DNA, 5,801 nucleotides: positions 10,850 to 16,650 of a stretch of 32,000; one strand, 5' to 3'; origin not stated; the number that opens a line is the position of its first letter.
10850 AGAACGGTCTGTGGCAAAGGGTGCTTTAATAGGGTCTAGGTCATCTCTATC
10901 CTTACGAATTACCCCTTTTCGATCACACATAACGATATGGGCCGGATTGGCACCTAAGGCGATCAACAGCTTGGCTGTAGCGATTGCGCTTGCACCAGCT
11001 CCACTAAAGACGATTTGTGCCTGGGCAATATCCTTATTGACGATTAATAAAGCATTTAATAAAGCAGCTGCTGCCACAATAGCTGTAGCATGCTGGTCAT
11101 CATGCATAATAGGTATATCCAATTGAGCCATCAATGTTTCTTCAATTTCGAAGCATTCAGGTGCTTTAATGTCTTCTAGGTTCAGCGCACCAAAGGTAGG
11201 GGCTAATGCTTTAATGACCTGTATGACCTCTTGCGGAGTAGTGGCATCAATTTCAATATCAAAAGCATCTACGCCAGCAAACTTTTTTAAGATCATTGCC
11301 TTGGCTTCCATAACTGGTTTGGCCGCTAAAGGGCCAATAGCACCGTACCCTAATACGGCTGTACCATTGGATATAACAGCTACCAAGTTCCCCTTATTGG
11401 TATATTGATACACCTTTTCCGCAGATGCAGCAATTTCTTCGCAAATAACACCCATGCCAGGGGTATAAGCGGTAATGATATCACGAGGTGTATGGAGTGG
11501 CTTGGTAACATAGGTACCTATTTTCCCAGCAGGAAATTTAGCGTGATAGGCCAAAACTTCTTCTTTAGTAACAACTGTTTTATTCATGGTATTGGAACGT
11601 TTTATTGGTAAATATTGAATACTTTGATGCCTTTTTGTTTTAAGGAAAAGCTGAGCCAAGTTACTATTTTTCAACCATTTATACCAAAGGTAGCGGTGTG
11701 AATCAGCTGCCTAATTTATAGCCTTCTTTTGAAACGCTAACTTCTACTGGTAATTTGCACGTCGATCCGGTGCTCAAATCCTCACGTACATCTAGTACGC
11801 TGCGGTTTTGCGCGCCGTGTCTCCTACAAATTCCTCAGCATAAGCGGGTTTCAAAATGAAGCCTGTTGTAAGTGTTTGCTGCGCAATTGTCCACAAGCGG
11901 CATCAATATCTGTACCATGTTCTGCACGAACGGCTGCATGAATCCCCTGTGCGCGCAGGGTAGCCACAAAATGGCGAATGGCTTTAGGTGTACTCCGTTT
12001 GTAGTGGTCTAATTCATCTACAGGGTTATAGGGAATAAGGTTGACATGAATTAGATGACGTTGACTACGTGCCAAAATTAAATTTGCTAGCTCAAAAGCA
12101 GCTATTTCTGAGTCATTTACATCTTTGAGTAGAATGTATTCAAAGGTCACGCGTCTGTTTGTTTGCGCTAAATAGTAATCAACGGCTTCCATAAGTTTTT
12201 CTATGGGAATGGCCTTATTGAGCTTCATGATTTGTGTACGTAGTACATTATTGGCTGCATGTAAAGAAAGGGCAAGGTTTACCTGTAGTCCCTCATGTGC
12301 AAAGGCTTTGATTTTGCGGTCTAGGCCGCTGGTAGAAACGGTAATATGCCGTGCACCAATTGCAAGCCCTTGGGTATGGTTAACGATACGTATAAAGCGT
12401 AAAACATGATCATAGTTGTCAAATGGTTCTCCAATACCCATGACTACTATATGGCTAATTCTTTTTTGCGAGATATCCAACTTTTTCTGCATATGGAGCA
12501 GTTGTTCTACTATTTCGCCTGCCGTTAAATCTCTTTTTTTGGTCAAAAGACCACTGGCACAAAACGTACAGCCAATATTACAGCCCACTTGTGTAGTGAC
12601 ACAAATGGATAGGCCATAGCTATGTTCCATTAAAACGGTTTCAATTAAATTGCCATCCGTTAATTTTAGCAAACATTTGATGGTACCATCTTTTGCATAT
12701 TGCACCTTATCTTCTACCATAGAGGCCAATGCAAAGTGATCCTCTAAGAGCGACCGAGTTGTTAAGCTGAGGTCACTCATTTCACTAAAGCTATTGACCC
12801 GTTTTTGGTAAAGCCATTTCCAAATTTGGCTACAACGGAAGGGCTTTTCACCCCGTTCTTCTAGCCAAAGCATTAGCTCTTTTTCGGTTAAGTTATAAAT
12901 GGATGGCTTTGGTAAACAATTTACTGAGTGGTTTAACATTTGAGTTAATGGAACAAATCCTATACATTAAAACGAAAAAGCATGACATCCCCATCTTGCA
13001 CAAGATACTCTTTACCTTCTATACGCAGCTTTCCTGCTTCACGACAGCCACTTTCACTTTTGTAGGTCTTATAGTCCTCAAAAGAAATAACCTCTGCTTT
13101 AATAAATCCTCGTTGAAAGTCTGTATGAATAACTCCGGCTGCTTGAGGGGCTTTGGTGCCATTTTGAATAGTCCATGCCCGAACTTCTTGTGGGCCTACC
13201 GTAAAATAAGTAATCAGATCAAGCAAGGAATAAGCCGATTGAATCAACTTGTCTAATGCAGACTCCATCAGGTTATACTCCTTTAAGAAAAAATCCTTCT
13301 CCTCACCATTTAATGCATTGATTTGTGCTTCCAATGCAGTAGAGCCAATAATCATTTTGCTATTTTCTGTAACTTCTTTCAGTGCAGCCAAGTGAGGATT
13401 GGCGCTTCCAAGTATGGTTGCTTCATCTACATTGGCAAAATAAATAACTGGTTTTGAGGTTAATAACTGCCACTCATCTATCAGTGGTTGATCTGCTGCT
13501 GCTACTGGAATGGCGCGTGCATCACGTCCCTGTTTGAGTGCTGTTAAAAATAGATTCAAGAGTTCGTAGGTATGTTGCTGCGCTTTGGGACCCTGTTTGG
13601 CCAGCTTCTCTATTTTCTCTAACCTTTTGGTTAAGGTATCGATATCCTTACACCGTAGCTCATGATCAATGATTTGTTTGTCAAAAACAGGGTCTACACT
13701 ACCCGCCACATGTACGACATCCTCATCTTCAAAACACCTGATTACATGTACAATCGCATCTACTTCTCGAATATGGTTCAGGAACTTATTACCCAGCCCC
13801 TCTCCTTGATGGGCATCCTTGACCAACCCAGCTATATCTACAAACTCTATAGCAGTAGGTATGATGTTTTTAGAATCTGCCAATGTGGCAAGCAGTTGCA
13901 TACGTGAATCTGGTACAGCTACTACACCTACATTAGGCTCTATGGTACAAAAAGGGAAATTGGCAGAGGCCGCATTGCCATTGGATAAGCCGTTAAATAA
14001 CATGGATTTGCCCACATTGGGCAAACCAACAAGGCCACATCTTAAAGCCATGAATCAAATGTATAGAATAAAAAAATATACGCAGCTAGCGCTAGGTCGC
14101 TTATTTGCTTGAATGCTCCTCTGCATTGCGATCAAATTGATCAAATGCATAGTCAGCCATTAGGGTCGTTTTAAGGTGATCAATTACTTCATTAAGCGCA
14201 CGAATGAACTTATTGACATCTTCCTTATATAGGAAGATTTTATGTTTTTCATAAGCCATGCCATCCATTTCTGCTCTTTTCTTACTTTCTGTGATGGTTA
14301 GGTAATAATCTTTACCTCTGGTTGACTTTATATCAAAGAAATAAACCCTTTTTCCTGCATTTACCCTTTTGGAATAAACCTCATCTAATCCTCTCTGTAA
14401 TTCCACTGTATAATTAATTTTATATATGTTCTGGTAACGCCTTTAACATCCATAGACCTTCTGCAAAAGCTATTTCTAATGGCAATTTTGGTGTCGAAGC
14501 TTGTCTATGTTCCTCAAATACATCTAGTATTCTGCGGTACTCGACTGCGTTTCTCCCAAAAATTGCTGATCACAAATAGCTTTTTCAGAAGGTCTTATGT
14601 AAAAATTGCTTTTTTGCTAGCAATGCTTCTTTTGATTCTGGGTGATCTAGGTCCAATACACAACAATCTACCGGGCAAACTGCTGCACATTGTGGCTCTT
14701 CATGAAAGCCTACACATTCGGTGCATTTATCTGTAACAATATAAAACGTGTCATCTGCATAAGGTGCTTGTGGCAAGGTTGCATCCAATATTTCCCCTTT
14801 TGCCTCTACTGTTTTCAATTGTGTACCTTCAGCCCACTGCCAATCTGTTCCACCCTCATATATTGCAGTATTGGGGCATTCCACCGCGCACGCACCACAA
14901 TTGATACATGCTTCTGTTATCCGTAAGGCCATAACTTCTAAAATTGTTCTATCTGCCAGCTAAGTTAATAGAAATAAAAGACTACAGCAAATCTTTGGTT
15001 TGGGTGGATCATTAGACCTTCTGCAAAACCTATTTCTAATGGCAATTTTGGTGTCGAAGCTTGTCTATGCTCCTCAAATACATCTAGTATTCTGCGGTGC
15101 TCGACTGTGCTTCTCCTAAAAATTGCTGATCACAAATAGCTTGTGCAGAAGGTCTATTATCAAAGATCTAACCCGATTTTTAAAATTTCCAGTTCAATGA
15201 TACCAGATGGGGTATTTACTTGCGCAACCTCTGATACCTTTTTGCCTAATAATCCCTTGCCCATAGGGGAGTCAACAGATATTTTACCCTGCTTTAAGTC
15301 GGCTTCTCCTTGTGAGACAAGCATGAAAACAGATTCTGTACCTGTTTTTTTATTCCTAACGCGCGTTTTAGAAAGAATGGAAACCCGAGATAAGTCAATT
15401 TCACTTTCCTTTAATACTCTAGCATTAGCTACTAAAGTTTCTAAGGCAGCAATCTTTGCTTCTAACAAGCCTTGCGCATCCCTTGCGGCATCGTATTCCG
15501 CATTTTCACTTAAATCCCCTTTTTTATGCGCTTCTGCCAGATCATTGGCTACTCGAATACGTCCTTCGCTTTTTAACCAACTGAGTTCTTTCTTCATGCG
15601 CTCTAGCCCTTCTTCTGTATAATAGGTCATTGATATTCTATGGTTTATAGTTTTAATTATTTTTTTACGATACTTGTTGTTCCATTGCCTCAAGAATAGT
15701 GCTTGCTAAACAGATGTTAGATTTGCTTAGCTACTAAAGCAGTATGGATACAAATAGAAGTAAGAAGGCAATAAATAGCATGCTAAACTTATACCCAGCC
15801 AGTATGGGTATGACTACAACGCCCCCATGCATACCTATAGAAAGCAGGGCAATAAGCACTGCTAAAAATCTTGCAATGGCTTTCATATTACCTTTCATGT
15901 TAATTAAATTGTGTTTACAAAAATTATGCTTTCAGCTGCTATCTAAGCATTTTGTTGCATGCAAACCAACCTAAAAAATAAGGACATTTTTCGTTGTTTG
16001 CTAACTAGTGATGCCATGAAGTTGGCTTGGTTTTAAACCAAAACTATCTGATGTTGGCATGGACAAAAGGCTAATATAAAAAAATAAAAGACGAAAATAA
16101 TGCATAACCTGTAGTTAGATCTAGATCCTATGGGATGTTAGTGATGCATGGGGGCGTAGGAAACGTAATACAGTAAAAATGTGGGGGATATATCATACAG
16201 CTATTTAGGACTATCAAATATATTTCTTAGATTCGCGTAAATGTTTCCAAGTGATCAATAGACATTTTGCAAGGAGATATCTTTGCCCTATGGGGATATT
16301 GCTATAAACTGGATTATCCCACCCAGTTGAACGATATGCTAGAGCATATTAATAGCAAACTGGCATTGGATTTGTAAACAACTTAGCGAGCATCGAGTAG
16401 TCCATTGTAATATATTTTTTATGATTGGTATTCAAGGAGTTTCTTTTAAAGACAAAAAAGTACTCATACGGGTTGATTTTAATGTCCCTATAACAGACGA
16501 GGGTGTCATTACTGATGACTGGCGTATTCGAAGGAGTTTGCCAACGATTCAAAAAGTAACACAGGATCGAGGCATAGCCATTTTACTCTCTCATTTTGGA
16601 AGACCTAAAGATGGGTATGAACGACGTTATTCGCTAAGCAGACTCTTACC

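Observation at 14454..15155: Two ~94%-identical direct copies of a 142-bp MITE/Correia-like element bracket the ferredoxin gene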

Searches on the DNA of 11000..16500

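Call 9: search_rna_families(source=window, start=11000, end=16500, threshold=evalue, max_evalue=1)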
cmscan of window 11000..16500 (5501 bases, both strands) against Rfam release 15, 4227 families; matches with E-value up to 1: 0.
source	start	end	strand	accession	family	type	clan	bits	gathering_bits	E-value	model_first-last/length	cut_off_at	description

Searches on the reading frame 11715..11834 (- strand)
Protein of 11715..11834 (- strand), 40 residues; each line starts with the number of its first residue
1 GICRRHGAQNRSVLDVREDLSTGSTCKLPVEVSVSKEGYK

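Call 37: search_protein_families(library=ncbifam, proteins=[window:11715-11834:-], max_evalue=10)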
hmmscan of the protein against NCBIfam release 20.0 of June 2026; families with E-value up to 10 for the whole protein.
seq(40 aa): 1 family
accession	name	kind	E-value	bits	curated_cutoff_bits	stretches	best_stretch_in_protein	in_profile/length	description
TIGR01045.1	RPE1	domain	2.4e-06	27.4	30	1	15-35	25-45/48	palindromic element RPE1 domain-containing protein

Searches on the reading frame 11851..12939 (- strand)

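Call 65: search_protein_families(library=pfam, proteins=[window:11851-12939:-], max_evalue=0.00001)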
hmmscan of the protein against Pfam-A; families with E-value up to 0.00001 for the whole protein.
window:11851-12939:- (362 aa): 2 families
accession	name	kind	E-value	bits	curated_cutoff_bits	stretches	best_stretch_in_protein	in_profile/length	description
PF04055.27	Radical_SAM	-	2.6e-17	63.9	29.5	1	115-281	2-161/166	Radical SAM superfamily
PF21016.3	RlmN_N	-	4.7e-16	58.7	24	1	14-69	3-58/60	Ribosomal RNA large subunit methyltransferase N-terminal domain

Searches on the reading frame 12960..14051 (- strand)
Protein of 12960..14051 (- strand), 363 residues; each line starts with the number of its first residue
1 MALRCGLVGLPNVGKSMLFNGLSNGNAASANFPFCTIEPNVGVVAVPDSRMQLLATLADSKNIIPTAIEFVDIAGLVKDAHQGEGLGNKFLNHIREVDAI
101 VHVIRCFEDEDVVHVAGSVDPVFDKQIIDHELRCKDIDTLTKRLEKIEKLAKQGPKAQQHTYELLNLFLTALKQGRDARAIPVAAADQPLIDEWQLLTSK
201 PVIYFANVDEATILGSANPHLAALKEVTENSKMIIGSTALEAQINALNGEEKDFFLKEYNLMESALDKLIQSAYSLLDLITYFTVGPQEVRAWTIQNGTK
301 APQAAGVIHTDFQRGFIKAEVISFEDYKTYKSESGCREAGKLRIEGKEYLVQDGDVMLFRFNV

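Call 13: find_encoding_contigs(protein=window:12960-14051:-, flank=10000, max_places=10)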
Protein window:12960-14051:- (363 aa): no gene with exactly this product is on record in the collection.

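Call 65: search_protein_families(library=pfam, proteins=[window:12960-14051:-], max_evalue=0.00001)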
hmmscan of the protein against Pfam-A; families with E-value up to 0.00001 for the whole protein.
window:12960-14051:- (363 aa): 3 families
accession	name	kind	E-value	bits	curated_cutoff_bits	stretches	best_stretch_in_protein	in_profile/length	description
PF06071.19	YchF-GTPase_C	-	2.9e-41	139.9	27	1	279-362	1-84/84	Protein of unknown function (DUF933)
PF01926.29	MMR_HSR1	-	3.8e-20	72.5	21.9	1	5-109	2-86/113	50S ribosome-binding GTPase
PF02421.24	FeoB_N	-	1.3e-07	31.8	27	1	5-53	3-51/156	Ferrous iron transport protein B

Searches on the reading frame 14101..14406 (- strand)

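Call 65: search_protein_families(library=pfam, proteins=[window:14101-14406:-], max_evalue=0.00001)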
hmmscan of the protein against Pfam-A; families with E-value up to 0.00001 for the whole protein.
window:14101-14406:- (101 aa): 1 family
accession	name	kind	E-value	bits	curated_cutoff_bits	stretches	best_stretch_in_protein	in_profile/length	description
PF11680.14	DUF3276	-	5.7e-31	107.8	23.1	1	8-98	10-105/131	Protein of unknown function (DUF3276)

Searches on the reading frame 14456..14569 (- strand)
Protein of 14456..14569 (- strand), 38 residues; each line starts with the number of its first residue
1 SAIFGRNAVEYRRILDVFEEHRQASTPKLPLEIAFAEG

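Call 37: search_protein_families(library=ncbifam, proteins=[window:14456-14569:-], max_evalue=10)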
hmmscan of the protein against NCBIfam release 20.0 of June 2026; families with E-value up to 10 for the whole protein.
seq(38 aa): 1 family
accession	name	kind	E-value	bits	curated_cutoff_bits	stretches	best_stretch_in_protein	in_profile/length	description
TIGR01045.1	RPE1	domain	0.065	13.2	30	1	17-35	26-44/48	palindromic element RPE1 domain-containing protein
